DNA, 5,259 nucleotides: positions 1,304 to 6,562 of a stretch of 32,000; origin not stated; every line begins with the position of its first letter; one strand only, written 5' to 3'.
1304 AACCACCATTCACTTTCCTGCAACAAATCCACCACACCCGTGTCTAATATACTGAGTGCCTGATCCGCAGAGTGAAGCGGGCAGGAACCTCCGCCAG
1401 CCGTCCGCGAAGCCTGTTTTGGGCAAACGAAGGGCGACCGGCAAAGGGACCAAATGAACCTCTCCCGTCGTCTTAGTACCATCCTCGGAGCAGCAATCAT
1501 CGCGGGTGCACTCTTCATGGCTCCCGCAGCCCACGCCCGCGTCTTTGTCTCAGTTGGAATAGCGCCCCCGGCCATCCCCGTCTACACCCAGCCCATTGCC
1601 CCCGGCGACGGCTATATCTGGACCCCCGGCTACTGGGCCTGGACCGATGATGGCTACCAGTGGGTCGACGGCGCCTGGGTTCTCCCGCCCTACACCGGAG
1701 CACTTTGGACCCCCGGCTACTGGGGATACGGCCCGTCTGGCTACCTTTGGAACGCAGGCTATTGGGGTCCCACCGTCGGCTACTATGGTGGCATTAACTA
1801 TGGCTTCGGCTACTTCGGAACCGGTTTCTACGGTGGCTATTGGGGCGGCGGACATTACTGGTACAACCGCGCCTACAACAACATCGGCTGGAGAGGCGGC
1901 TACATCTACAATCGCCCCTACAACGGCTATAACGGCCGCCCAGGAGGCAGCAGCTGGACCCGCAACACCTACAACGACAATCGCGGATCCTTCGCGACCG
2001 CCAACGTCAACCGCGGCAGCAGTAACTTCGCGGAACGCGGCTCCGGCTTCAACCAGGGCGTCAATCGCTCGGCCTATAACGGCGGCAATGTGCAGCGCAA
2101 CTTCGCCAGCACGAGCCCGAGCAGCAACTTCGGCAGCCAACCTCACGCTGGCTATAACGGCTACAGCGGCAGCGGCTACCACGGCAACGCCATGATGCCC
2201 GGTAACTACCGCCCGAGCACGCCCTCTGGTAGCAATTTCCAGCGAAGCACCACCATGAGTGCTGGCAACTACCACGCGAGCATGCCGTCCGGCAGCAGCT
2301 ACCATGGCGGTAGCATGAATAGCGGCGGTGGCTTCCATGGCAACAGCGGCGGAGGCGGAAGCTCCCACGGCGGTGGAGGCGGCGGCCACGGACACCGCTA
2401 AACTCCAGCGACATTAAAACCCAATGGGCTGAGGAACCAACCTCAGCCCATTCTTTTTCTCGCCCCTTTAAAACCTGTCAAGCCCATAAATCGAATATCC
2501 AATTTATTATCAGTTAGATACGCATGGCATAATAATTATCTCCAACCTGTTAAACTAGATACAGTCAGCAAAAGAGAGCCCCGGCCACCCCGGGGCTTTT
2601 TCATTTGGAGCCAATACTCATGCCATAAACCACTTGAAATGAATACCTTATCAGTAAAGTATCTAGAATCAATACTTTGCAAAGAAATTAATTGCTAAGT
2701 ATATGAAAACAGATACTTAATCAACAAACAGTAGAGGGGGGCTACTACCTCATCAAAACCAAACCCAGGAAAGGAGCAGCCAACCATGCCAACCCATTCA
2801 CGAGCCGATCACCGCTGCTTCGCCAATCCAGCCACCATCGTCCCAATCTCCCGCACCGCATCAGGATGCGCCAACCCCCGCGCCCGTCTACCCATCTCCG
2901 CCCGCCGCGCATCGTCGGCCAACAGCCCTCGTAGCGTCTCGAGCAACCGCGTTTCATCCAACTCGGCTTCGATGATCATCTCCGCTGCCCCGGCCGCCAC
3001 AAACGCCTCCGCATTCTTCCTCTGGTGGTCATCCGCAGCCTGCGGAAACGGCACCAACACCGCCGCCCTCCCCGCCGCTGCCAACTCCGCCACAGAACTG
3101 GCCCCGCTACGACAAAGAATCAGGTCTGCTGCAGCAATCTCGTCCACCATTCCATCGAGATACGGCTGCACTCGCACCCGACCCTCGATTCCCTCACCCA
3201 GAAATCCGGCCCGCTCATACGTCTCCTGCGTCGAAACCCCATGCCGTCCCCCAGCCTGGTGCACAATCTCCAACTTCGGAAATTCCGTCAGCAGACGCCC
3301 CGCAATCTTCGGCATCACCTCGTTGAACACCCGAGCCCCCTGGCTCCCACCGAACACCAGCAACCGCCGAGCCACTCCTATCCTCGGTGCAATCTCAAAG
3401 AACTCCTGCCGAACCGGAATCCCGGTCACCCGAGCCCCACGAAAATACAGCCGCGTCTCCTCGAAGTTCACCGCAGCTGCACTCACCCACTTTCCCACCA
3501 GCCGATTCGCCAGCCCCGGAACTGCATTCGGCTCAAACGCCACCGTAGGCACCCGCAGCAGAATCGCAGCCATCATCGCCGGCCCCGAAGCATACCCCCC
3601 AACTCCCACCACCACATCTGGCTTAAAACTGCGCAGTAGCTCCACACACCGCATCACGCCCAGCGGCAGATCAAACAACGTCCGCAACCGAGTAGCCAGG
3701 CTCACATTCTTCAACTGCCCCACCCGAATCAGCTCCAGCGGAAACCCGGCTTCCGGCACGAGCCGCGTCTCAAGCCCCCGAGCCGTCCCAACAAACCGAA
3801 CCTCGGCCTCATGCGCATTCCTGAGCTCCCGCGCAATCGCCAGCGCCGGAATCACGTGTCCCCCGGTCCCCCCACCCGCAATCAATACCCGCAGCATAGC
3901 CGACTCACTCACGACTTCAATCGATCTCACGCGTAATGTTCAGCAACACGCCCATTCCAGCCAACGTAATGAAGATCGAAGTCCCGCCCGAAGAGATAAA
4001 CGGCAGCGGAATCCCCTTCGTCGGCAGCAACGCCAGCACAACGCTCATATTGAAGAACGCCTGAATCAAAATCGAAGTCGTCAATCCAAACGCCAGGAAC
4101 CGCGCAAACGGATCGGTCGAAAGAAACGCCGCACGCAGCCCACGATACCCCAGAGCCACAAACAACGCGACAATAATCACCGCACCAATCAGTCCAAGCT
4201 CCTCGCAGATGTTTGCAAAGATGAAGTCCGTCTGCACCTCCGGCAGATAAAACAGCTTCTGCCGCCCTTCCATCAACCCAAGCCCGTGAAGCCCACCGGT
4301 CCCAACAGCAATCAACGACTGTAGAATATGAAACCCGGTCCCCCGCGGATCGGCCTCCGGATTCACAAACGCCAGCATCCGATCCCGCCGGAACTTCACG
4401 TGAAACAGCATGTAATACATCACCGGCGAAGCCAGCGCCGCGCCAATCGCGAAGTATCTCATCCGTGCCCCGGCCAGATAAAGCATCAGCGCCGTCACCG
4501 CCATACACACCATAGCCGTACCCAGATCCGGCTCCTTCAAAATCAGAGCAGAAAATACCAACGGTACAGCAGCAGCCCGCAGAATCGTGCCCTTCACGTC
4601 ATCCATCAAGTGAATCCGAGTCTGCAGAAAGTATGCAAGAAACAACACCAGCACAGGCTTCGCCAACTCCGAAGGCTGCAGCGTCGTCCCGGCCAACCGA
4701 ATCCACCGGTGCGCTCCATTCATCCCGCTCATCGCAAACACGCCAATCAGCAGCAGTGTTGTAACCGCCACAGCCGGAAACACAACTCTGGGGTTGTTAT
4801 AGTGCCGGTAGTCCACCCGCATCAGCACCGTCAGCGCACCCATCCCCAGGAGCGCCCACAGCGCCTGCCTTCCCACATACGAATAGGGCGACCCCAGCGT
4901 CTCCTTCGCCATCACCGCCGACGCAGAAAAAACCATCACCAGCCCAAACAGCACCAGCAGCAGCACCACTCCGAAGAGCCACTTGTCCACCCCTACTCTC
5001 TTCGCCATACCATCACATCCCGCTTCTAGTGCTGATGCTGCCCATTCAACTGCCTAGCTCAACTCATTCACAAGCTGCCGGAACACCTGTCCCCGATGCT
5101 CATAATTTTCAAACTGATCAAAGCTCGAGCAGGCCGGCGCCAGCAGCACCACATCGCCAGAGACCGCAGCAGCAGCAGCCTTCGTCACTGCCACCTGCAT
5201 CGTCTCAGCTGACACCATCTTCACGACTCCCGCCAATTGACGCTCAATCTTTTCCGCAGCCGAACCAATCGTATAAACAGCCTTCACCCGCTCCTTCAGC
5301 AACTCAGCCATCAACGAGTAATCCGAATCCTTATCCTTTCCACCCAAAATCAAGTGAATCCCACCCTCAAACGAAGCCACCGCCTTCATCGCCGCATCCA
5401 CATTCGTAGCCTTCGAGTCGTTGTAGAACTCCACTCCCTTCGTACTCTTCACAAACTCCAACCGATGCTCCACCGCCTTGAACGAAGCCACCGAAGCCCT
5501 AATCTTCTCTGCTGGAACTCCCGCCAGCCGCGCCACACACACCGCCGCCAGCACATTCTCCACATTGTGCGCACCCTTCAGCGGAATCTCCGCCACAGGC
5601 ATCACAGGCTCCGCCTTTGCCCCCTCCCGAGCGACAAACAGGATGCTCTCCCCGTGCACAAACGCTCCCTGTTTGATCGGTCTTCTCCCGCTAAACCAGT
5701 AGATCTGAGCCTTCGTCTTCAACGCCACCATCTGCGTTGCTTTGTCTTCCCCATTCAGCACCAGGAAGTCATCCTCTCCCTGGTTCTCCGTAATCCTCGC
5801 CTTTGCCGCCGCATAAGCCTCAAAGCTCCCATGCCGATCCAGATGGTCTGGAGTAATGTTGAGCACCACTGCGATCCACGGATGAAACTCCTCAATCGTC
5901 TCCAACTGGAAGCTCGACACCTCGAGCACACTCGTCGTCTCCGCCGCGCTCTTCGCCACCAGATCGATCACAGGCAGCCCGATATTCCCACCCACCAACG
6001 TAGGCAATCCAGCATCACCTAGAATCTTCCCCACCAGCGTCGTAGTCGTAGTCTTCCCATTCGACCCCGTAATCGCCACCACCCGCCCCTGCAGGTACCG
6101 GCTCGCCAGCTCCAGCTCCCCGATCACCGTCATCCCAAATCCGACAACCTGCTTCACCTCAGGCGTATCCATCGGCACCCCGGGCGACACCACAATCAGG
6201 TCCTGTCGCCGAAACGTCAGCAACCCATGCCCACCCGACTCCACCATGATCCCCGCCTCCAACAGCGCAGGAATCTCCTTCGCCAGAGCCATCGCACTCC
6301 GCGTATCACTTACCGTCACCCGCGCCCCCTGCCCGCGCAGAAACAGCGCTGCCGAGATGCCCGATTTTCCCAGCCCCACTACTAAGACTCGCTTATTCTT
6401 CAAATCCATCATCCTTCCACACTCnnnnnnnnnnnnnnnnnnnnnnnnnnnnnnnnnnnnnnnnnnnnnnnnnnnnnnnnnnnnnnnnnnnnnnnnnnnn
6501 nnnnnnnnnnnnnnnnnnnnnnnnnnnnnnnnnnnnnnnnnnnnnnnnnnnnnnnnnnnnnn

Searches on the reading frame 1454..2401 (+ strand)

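Call 83: search_protein_families(library=pfam, proteins=[window:1454-2401:+], max_evalue=0.00001)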
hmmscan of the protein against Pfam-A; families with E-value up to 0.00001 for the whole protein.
window:1454-2401:+ (315 aa): 1 family
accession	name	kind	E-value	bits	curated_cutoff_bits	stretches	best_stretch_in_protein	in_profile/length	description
PF12779.12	WXXGXW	-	1.9e-08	34.7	18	1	51-76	1-26/26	WXXGXW repeat (2 copies)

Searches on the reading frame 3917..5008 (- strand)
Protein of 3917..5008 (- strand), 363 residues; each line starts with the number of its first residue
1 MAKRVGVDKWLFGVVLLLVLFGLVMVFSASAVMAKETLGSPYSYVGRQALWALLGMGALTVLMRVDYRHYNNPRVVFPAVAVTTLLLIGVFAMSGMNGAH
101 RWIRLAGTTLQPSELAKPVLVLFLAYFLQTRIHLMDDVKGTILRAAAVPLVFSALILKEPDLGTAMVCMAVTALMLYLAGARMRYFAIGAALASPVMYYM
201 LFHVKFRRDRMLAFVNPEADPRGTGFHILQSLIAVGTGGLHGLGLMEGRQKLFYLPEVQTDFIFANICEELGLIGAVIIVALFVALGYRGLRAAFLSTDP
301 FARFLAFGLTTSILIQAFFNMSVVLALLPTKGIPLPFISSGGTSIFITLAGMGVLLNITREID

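Call 83: search_protein_families(library=pfam, proteins=[window:3917-5008:-], max_evalue=0.00001)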
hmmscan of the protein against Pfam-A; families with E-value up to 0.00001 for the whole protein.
window:3917-5008:- (363 aa): 1 family
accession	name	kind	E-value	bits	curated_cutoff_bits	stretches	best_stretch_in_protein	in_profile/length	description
PF01098.24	FTSW_RODA_SPOVE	-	9.7e-102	341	26.4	1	11-361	4-353/356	Cell cycle protein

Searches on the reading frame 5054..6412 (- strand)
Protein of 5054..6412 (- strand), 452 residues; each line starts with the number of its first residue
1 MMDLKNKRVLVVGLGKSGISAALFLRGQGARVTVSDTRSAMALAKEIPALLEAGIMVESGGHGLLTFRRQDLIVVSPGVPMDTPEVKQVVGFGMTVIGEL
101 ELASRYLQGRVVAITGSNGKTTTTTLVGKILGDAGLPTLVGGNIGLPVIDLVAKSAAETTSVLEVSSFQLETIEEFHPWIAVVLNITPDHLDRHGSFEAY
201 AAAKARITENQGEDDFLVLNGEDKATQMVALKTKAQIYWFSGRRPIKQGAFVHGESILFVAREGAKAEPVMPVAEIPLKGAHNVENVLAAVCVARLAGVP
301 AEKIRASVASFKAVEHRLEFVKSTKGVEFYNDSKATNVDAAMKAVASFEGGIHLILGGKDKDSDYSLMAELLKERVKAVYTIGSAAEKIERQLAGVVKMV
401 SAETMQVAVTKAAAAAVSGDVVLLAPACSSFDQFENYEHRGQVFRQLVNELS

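Call 83: search_protein_families(library=pfam, proteins=[window:5054-6412:-], max_evalue=0.00001)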
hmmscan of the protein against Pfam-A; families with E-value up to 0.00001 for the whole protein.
window:5054-6412:- (452 aa): 3 families
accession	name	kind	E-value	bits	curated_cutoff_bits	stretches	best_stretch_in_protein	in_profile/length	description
PF08245.18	Mur_ligase_M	-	2.2e-34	119.6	24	1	114-294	1-200/200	Mur ligase middle domain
PF21799.2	MurD-like_N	-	7.1e-18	65.1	27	1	7-98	1-88/88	Mur ligase MurD-like, N-terminal domain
PF02875.26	Mur_ligase_C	-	7.8e-16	59.5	28.4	1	316-428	1-127/127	Mur ligase, glutamate ligase domain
